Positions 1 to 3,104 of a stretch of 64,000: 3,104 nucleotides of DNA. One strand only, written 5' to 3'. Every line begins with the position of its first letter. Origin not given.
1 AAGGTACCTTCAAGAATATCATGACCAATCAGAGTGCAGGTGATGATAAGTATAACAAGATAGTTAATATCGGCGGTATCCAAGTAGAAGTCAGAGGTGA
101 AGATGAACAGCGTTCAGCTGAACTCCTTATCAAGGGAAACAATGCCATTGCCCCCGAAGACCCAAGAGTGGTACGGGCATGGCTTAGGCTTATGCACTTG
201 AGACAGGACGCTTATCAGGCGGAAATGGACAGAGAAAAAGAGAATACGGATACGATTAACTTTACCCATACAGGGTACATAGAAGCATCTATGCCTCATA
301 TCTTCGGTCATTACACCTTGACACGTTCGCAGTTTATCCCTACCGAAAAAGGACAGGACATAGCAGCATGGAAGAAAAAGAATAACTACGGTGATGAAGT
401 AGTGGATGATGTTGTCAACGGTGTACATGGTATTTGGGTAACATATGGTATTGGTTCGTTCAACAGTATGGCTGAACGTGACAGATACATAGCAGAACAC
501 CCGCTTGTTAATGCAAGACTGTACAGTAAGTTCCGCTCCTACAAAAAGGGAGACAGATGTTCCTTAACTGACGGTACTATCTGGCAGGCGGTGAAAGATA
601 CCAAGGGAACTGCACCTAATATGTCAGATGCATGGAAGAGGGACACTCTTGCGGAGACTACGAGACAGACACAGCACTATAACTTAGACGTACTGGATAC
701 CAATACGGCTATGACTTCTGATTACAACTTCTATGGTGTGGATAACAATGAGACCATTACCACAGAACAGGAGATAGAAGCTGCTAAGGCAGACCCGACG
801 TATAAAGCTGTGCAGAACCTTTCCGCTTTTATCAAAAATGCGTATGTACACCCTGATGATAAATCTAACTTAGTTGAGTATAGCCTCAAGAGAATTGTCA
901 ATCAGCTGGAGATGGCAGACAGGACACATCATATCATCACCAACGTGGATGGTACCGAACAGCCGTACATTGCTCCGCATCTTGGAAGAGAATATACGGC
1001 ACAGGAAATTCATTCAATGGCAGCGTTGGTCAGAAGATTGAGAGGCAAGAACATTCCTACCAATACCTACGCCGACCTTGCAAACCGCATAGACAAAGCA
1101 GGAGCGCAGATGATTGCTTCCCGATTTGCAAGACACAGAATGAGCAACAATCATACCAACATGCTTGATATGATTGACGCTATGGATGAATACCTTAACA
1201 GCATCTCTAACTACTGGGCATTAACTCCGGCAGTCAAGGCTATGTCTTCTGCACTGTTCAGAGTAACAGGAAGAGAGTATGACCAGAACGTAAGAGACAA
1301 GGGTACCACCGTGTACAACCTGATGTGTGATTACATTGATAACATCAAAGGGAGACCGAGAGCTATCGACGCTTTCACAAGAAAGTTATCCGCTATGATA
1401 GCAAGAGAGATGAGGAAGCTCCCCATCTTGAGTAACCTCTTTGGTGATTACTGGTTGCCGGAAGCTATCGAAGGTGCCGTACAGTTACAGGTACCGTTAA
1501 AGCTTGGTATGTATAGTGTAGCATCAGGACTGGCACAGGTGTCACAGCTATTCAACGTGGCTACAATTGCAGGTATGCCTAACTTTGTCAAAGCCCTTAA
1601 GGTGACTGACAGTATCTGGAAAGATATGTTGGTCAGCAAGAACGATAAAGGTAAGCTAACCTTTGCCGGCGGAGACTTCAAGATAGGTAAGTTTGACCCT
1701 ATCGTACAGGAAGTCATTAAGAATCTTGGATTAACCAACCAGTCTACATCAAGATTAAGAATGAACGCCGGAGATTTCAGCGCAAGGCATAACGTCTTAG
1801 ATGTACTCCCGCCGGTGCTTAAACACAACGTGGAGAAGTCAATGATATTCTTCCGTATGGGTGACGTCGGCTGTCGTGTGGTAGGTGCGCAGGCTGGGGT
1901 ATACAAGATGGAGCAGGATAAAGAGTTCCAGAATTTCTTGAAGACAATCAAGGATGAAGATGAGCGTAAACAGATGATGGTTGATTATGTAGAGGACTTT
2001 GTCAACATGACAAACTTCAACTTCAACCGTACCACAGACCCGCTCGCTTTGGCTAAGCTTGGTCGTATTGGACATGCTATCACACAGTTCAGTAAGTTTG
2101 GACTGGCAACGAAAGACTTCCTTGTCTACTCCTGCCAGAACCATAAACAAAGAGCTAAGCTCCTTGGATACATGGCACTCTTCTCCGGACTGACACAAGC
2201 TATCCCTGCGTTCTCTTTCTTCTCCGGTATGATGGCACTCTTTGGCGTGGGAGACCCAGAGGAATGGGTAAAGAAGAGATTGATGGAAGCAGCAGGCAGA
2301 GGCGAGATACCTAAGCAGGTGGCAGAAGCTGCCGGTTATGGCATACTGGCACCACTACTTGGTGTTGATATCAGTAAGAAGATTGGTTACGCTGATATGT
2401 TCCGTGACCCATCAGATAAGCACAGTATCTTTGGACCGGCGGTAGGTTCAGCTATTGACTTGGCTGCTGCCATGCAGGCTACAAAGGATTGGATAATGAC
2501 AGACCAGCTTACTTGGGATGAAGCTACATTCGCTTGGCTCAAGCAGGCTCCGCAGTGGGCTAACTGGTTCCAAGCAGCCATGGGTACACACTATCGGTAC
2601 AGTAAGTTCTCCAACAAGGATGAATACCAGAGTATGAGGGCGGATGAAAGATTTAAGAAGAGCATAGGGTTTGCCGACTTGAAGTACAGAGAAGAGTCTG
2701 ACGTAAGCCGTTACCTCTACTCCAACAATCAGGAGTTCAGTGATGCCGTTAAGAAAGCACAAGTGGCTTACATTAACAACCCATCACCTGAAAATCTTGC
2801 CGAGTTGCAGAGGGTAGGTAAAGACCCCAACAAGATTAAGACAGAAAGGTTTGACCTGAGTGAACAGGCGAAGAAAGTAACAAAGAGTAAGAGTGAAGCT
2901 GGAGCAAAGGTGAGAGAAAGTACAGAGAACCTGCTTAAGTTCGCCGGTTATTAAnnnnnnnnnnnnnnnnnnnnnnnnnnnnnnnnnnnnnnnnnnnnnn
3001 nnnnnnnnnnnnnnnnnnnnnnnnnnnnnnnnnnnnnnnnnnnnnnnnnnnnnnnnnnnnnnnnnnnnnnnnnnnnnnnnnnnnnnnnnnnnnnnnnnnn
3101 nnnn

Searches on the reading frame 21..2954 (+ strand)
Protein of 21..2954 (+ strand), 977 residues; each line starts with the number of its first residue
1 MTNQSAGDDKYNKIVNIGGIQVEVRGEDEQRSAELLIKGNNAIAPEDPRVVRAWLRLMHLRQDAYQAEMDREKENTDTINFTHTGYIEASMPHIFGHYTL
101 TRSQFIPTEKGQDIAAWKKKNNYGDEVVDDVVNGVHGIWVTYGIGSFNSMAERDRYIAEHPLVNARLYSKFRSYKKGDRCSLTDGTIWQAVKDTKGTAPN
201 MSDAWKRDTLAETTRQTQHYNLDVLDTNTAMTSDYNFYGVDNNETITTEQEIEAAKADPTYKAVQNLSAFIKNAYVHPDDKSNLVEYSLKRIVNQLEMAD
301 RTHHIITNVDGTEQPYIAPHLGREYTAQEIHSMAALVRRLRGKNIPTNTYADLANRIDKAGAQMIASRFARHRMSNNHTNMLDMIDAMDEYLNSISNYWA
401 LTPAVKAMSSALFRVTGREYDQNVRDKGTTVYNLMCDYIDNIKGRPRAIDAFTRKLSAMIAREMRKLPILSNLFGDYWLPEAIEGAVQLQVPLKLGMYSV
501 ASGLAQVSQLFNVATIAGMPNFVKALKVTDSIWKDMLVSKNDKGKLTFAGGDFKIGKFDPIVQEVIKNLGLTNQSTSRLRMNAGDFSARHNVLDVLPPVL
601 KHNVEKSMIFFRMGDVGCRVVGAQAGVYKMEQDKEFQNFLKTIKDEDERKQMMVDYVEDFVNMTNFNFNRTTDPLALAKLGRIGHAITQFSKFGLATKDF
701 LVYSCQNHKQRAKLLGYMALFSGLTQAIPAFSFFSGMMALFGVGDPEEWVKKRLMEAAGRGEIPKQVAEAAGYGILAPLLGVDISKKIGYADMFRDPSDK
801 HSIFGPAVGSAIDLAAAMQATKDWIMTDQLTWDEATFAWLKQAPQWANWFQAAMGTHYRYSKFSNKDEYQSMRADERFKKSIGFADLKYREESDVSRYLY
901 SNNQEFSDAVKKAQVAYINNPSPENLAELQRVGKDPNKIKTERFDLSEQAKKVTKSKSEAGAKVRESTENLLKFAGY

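Call 11: search_protein_families(library=phrogs, proteins=[window:21-2954:+], max_evalue=0.00001)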
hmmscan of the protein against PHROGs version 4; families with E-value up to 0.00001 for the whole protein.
window:21-2954:+ (977 aa): 0 families

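Call 13: search_protein_families(library=pfam, proteins=[window:21-2954:+], max_evalue=0.01)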
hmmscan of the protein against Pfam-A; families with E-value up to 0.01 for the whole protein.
window:21-2954:+ (977 aa): 0 families

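Call 63: search_solved_structures(query=window:21-2954:+, max_evalue=1)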
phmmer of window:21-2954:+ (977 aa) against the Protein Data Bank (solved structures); distinct sequences matched with E-value up to 1: 0.
